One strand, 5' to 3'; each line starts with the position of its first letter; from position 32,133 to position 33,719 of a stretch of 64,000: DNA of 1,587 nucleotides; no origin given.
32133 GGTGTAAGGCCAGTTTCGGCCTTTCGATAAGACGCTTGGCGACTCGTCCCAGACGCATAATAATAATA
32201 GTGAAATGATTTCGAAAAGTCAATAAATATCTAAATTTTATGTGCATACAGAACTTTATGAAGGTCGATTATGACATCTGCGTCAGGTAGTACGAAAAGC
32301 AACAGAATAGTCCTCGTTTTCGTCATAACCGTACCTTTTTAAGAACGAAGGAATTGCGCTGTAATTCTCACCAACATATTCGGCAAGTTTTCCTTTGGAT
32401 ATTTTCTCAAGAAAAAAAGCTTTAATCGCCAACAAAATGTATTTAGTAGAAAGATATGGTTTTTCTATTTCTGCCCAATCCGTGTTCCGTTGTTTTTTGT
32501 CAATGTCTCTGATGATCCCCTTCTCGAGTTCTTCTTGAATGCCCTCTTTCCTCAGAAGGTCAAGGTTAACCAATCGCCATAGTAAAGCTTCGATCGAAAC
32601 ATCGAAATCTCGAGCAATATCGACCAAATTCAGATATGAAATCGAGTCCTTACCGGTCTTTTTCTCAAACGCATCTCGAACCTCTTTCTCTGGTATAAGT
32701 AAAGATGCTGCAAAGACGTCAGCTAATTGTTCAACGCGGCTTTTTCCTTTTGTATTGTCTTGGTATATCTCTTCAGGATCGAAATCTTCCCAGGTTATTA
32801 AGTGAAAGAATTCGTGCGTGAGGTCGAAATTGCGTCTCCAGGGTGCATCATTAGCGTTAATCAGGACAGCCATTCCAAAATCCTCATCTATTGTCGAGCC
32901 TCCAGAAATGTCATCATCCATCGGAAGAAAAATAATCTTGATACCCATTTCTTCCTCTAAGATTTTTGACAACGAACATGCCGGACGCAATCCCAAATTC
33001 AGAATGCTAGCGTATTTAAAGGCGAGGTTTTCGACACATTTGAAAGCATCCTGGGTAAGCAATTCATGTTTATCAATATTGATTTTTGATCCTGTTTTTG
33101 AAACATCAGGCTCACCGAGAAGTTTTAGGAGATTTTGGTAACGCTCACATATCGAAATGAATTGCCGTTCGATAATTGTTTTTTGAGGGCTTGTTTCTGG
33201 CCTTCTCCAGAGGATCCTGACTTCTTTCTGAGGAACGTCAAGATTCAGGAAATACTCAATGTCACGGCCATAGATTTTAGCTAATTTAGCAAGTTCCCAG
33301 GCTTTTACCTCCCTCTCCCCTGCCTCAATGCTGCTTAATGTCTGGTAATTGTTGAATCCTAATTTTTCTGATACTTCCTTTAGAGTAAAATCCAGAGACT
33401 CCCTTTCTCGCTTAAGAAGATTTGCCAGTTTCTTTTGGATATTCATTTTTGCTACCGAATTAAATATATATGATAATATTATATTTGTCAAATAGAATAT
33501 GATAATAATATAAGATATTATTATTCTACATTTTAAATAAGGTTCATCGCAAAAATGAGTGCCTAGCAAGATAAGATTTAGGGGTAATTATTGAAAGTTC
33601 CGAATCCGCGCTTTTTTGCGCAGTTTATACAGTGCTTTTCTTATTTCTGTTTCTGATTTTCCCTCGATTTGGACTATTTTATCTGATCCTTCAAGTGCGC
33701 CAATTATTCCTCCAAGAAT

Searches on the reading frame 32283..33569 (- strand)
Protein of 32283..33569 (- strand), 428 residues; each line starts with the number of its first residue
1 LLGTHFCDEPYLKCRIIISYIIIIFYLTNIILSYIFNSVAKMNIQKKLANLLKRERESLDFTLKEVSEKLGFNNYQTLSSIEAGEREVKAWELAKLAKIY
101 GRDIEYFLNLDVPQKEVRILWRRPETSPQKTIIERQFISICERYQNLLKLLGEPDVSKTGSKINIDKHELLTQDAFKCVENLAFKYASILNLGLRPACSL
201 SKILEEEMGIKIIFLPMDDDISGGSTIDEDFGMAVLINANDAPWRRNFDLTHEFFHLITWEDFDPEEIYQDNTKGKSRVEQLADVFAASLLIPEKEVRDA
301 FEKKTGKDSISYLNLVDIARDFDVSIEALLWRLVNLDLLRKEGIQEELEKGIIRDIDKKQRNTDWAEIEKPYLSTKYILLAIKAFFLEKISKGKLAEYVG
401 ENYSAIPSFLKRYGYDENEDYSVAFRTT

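Call 11: search_protein_families(library=pfam, proteins=[window:32283-33569:-], max_evalue=0.01)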
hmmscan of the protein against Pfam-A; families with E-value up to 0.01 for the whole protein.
window:32283-33569:- (428 aa): 4 families
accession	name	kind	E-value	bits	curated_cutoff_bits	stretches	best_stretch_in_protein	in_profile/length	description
PF06114.19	Peptidase_M78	-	2.4e-16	60.1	22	1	206-333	2-122/123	IrrE N-terminal-like domain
PF01381.28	HTH_3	-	9.2e-11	42.1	23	1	52-107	1-55/55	Helix-turn-helix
PF13560.12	HTH_31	-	7.1e-06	26.7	27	1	48-103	2-57/64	Helix-turn-helix domain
PF12844.13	HTH_19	-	9.7e-05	22.6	30.2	1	51-110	3-61/64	Helix-turn-helix domain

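Call 25: find_homologous_proteins(query=window:32283-33446:-, max_evalue=1e-10)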
Query window:32283-33446:- (387 aa): 702 proteins with E <= 1e-10 among 7725 candidates; the best 120 are listed.
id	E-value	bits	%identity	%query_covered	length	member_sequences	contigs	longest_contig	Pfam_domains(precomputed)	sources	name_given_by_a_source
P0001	6.9e-253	856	100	100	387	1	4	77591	PF01381.29,PF06114.20,PF13560.13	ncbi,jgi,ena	-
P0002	2.0e-251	851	99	100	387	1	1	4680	PF01381.29,PF06114.20,PF13560.13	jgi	-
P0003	1.9e-229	779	92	99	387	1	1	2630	PF01381.29,PF06114.20,PF13560.13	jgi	jgi:Zn-dependent peptidase ImmA (M78 family)/transcriptional regulator with XRE-family HTH domain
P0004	7.5e-225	764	90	100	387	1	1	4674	PF12844.14,PF01381.29,PF06114.20,PF13560.13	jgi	jgi:Zn-dependent peptidase ImmA (M78 family)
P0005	2.4e-219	746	87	100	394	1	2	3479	PF01381.29,PF06114.20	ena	-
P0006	1.8e-218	743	87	100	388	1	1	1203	PF12844.14,PF01381.29,PF06114.20,PF13560.13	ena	-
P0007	1.9e-217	739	87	100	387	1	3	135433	PF12844.14,PF01381.29,PF06114.20,PF13560.13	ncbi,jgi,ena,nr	ncbi:MAG: XRE family transcriptional regulator, partial [Candidatus Aminicenantes bacterium]|nr:XRE 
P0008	8.2e-215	731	85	100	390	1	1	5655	PF01381.29,PF06114.20,PF13560.13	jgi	jgi:Zn-dependent peptidase ImmA (M78 family)/transcriptional regulator with XRE-family HTH domain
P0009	9.2e-215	731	85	100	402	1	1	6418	PF01381.29,PF06114.20,PF13560.13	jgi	jgi:Zn-dependent peptidase ImmA (M78 family)/transcriptional regulator with XRE-family HTH domain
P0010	1.4e-211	720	85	100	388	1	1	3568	PF12844.14,PF01381.29,PF06114.20,PF13560.13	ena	-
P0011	8.3e-211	718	83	100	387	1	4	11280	PF01381.29,PF06114.20,PF13560.13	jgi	jgi:Zn-dependent peptidase ImmA (M78 family)/DNA-binding XRE family transcriptional regulator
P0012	8.3e-209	711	87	97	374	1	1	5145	PF12844.14,PF01381.29,PF06114.20,PF13560.13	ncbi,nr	ncbi:MAG: XRE family transcriptional regulator, partial [Candidatus Aminicenantes bacterium]|nr:XRE 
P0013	8.7e-209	711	85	100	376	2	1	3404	PF12844.14,PF01381.29,PF06114.20,PF13560.13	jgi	-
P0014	1.3e-208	710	83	100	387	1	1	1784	PF01381.29,PF06114.20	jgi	-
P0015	4.8e-208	708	83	100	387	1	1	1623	PF01381.29,PF06114.20,PF13560.13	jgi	-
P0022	7.6e-204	695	84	99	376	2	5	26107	PF01381.29,PF06114.20,PF13560.13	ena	-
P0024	6.7e-203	692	80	100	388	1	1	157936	PF12844.14,PF01381.29,PF06114.20,PF13560.13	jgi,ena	-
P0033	4.4e-200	682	80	100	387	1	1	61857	PF12844.14,PF01381.29,PF06114.20,PF13560.13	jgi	-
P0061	2.3e-180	617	72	100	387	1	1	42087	PF01381.29,PF06114.20,PF13560.13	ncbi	ncbi:helix-turn-helix domain-containing protein [Acidobacteriota bacterium]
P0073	2.5e-158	545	63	100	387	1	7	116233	PF01381.29,PF06114.20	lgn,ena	-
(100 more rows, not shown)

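Call 27: find_encoding_contigs(protein=P0024, flank=6000, max_places=4)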
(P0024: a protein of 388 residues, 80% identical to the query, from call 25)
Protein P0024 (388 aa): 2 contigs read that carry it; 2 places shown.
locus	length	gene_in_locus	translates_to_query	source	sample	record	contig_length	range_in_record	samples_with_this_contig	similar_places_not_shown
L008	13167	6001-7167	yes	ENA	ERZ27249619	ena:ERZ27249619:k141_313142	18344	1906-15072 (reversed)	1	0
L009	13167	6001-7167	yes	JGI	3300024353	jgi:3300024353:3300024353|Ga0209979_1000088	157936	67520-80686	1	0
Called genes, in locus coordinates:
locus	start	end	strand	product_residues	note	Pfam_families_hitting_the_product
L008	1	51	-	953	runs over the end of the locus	PF00176:SNF2-rel_dom, PF04851:ResIII, PF00271:Helicase_C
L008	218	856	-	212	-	PF02732:ERCC4, PF12826:HHH_2, PF14520:HHH_5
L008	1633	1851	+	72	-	PF01402:RHH_1, PF05509:TraY (weak), PF19807:DUF6290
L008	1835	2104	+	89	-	PF05016:ParE_toxin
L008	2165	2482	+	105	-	PF09907:HigB_toxin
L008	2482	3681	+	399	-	-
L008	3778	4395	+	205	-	PF04313:HSDR_N (weak)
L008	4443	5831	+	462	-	PF04851:ResIII, PF18766:SWI2_SNF2 (weak), PF00271:Helicase_C (weak)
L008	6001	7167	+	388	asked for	PF01381:HTH_3, PF12844:HTH_19 (faint), PF13560:HTH_31 (weak), PF06114:Peptidase_M78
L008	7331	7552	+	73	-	-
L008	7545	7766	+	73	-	PF07927:HicA_toxin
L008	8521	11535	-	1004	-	PF04313:HSDR_N, PF04851:ResIII, PF18766:SWI2_SNF2, PF00270:DEAD (weak), PF22679:T1R_D3-like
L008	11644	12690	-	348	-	PF13784:Fic_N (weak), PF02661:Fic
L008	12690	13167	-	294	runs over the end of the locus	PF01420:Methylase_S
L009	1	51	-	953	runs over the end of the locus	PF00176:SNF2-rel_dom, PF04851:ResIII, PF00271:Helicase_C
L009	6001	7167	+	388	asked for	PF01381:HTH_3, PF12844:HTH_19 (faint), PF13560:HTH_31 (weak), PF06114:Peptidase_M78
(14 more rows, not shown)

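Call 28: find_encoding_contigs(protein=P0061, flank=6000, max_places=4)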
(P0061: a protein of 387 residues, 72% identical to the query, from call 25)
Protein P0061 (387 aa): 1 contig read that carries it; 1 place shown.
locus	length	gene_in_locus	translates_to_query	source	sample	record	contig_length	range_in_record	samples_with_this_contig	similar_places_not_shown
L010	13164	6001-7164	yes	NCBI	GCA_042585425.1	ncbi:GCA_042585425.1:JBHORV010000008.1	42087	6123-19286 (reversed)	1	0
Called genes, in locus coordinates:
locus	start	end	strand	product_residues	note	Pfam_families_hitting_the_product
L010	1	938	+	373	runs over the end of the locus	PF17170:DUF5128 (faint)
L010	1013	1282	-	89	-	-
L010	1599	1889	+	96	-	PF04365:BrnT_toxin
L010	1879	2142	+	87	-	PF14384:BrnA_antitoxin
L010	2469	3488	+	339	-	PF00135:COesterase, PF20434:BD-FAE, PF07859:Abhydrolase_3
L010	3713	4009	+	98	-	PF09907:HigB_toxin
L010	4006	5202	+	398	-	-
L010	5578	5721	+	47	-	-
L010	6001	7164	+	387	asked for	PF01381:HTH_3, PF13560:HTH_31 (faint), PF06114:Peptidase_M78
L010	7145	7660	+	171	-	-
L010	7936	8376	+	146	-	-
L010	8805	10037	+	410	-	PF00145:DNA_methylase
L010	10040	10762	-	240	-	PF17411:SmaI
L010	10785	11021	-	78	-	PF13560:HTH_31 (weak), PF01381:HTH_3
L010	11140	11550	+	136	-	PF03852:Vsr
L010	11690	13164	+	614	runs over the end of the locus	PF00580:UvrD-helicase, PF13245:AAA_19, PF00580:UvrD-helicase (weak), PF01443:Viral_helicase1 (weak), PF13361:UvrD_C, PF13538:UvrD_C_2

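Call 29: find_encoding_contigs(protein=P0073, flank=6000, max_places=6)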
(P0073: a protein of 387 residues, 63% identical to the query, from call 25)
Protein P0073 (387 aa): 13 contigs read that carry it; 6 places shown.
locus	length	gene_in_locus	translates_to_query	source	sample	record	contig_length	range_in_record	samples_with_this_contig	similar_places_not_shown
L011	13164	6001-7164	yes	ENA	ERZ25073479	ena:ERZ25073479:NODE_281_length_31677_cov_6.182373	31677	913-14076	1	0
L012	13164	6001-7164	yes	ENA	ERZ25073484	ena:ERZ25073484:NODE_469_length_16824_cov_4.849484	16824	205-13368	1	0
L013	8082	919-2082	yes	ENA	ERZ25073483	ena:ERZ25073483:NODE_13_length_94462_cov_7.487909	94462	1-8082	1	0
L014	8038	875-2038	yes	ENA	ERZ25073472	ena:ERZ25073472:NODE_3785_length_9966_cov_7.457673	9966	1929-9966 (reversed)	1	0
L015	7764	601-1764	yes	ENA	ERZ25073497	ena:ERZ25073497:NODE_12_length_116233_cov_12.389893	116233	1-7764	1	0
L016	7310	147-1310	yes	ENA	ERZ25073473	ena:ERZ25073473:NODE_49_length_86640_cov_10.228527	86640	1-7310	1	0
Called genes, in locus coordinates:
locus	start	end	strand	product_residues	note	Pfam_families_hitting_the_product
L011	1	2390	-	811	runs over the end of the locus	PF12704:MacB_PCD, PF02687:FtsX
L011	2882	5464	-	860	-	PF12704:MacB_PCD, PF02687:FtsX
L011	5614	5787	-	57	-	-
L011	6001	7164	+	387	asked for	PF01381:HTH_3, PF06114:Peptidase_M78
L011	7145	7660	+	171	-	-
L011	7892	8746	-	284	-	PF02195:ParB_N, PF17762:HTH_ParB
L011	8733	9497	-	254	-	PF00142:Fer4_NifH, PF01656:CbiA, PF02374:ArsA_ATPase, PF06564:CBP_BcsQ (faint), PF09140:MipZ, PF10609:ParA (weak), PF13614:AAA_31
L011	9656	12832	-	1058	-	PF02837:Glyco_hydro_2_N, PF22666:Glyco_hydro_2_N2 (weak), PF00703:Glyco_hydro_2, PF02836:Glyco_hydro_2_C, PF16353:LacZ_4, PF02929:Bgal_small_N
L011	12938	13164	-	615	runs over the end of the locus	PF25182:NonGDSL (weak), PF00657:Lipase_GDSL, PF04311:DUF459 (weak), PF13472:Lipase_GDSL_2, PF02012:BNR (faint), PF13088:BNR_2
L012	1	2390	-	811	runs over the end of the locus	PF12704:MacB_PCD, PF02687:FtsX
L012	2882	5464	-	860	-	PF12704:MacB_PCD, PF02687:FtsX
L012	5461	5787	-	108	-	PF03551:PadR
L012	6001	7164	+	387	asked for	PF01381:HTH_3, PF06114:Peptidase_M78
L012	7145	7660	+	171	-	-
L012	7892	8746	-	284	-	PF02195:ParB_N, PF17762:HTH_ParB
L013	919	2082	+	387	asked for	PF01381:HTH_3, PF06114:Peptidase_M78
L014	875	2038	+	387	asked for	PF01381:HTH_3, PF06114:Peptidase_M78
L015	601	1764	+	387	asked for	PF01381:HTH_3, PF06114:Peptidase_M78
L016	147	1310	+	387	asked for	PF01381:HTH_3, PF06114:Peptidase_M78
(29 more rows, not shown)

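Call 59: find_encoding_contigs(protein=P0007, flank=3000, max_places=3)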
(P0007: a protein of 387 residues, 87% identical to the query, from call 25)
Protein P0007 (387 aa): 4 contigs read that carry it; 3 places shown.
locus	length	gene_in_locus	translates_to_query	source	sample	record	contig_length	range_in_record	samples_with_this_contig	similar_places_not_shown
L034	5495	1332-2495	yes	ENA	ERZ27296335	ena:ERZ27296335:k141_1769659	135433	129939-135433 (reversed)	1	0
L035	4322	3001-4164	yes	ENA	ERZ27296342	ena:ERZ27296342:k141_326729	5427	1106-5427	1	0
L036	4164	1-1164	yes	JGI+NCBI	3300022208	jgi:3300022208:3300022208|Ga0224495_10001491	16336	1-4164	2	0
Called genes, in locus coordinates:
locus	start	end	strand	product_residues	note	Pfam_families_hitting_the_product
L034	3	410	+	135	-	?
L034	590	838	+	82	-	-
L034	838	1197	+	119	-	PF02452:PemK_toxin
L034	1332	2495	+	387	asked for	PF01381:HTH_3, PF12844:HTH_19 (faint), PF13560:HTH_31 (weak), PF06114:Peptidase_M78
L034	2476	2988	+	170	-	-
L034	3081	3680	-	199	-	-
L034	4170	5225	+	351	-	PF12844:HTH_19 (weak), PF13560:HTH_31 (weak), PF01381:HTH_3, PF06114:Peptidase_M78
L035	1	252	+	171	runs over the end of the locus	PF14384:BrnA_antitoxin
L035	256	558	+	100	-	PF18032:FRP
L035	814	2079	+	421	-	-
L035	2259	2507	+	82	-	-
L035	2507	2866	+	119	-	PF02452:PemK_toxin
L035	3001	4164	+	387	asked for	PF01381:HTH_3, PF12844:HTH_19 (faint), PF13560:HTH_31 (weak), PF06114:Peptidase_M78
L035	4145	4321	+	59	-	?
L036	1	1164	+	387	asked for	PF01381:HTH_3, PF12844:HTH_19 (faint), PF13560:HTH_31 (weak), PF06114:Peptidase_M78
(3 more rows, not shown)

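Call 60: find_encoding_contigs(protein=P0022, flank=3000, max_places=5)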
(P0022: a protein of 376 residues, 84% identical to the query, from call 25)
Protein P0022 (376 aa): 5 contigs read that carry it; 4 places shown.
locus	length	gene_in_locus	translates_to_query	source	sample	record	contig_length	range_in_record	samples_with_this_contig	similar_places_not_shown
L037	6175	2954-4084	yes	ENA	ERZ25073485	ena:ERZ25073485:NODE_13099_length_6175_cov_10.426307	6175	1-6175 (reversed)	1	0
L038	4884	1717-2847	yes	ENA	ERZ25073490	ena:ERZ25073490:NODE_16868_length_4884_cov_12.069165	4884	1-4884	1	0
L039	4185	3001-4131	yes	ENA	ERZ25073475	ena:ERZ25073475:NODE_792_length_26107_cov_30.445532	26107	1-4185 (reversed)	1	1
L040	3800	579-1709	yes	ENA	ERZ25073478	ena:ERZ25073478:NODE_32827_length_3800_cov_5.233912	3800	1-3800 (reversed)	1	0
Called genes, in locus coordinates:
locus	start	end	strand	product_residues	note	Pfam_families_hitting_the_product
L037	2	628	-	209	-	?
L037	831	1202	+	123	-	PF01613:Flavin_Reduct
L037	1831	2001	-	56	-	PF15919:HicB_lk_antitox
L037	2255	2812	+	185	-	-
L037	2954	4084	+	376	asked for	PF01381:HTH_3, PF13560:HTH_31 (faint), PF06114:Peptidase_M78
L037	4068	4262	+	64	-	-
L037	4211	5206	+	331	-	PF17170:DUF5128 (weak)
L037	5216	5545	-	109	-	PF05534:HicB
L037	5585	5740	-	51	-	-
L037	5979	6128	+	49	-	-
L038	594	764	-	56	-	PF15919:HicB_lk_antitox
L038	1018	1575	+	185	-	-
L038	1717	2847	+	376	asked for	PF01381:HTH_3, PF13560:HTH_31 (faint), PF06114:Peptidase_M78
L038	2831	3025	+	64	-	-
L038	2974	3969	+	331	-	PF17170:DUF5128 (weak)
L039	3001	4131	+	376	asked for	PF01381:HTH_3, PF13560:HTH_31 (faint), PF06114:Peptidase_M78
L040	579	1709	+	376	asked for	PF01381:HTH_3, PF13560:HTH_31 (faint), PF06114:Peptidase_M78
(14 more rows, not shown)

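Call 61: find_encoding_contigs(protein=P0011, flank=3000, max_places=4)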
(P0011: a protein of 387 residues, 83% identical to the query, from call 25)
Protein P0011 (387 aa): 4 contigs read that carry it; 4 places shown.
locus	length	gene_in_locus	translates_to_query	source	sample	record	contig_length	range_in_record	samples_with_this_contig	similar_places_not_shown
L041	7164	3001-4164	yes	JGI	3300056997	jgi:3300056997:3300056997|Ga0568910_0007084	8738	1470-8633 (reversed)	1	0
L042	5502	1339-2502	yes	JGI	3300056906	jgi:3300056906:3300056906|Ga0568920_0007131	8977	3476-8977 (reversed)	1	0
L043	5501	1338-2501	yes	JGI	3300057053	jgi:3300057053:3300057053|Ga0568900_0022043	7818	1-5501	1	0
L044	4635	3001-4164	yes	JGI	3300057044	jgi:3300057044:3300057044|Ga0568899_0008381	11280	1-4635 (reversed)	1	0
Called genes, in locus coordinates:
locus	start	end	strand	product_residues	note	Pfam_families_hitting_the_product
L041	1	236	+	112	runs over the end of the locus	?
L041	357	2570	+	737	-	PF26550:Tricorn_2nd (weak), PF00930:DPPIV_N (faint), PF26549:Tricorn_N, PF07676:PD40 (weak), PF26549:Tricorn_N, PF00326:Peptidase_S9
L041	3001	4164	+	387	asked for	PF01381:HTH_3, PF13560:HTH_31 (weak), PF06114:Peptidase_M78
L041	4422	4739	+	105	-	PF09907:HigB_toxin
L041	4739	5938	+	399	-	-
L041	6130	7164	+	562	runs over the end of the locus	PF04326:SLFN_AlbA_2, PF13749:HATPase_c_4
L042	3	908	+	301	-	?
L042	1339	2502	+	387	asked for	PF01381:HTH_3, PF13560:HTH_31 (weak), PF06114:Peptidase_M78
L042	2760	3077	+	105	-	PF09907:HigB_toxin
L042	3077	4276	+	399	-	-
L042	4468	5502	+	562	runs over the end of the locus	PF04326:SLFN_AlbA_2, PF13749:HATPase_c_4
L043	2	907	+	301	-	?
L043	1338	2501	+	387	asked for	PF01381:HTH_3, PF13560:HTH_31 (weak), PF06114:Peptidase_M78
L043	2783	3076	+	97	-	PF09907:HigB_toxin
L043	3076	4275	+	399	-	-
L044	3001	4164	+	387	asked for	PF01381:HTH_3, PF13560:HTH_31 (weak), PF06114:Peptidase_M78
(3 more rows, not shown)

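Call 62: find_encoding_contigs(protein=P0033, flank=3000, max_places=3)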
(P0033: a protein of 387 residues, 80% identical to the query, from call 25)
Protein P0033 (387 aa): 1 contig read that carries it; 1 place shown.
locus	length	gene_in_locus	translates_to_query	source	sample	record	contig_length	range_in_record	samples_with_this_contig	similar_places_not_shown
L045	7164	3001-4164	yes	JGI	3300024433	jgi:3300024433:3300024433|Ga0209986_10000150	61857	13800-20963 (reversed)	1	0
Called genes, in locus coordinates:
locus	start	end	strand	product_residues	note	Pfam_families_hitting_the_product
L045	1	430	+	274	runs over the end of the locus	PF12705:PDDEXK_1, PF01396:Zn_ribbon_Top1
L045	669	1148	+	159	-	PF05534:HicB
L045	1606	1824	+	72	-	PF01402:RHH_1, PF07878:RHH_5 (weak), PF12651:RHH_3 (weak), PF19807:DUF6290 (weak)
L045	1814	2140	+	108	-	PF05016:ParE_toxin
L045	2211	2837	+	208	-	PF02384:N6_Mtase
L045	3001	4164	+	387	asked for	PF01381:HTH_3, PF12844:HTH_19 (faint), PF13560:HTH_31 (weak), PF06114:Peptidase_M78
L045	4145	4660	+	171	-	-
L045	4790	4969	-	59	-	-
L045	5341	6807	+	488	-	PF02810:SEC-C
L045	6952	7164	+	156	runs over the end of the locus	-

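Call 72: search_protein_families(library=padloc, proteins=[window:32283-33446:-, L010:7145-7660:+], max_evalue=0.001)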
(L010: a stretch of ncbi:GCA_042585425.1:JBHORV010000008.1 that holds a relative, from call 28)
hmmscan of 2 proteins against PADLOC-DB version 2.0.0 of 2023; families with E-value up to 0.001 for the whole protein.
window:32283-33446:- (387 aa): 17 families
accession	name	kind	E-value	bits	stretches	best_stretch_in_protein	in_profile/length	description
PDLC03954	RmrA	-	2.3e-27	93.9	1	9-337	13-332/380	-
PDLC03947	RmrA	-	4.5e-26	89.6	1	5-338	10-333/383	-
PDLC03945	RmrA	-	1.1e-20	72.1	1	12-301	8-299/394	-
PDLC03952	RmrA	-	9.2e-18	62.2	1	11-332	27-341/395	-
PDLC04141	capP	-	2.6e-17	61.1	1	161-295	26-153/242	capP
PDLC03948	RmrA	-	2.9e-17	60.6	1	15-339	17-333/397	-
PDLC03943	RmrA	-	3.3e-17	60.6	1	11-302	7-279/370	-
PDLC03944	RmrA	-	8.1e-17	59.3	1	10-342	10-330/384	-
PDLC03951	RmrA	-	8.3e-17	59.2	1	10-348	12-338/400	-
PDLC03949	RmrA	-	1.9e-14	51.3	1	150-298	135-268/363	-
PDLC03946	RmrA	-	2.1e-12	44.5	1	126-299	112-271/357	-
PDLC04776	PDC-M69B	-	2.9e-12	44.8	1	168-356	44-238/272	-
PDLC03950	RmrA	-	2.6e-10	37.9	1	130-298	122-281/369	-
PDLC03953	RmrA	-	5.4e-10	37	1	9-299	8-287/373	-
PDLC03956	RmrA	-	3e-09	34.4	1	24-302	27-293/399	-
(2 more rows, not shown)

L010:7145-7660:+ (171 aa): 0 families
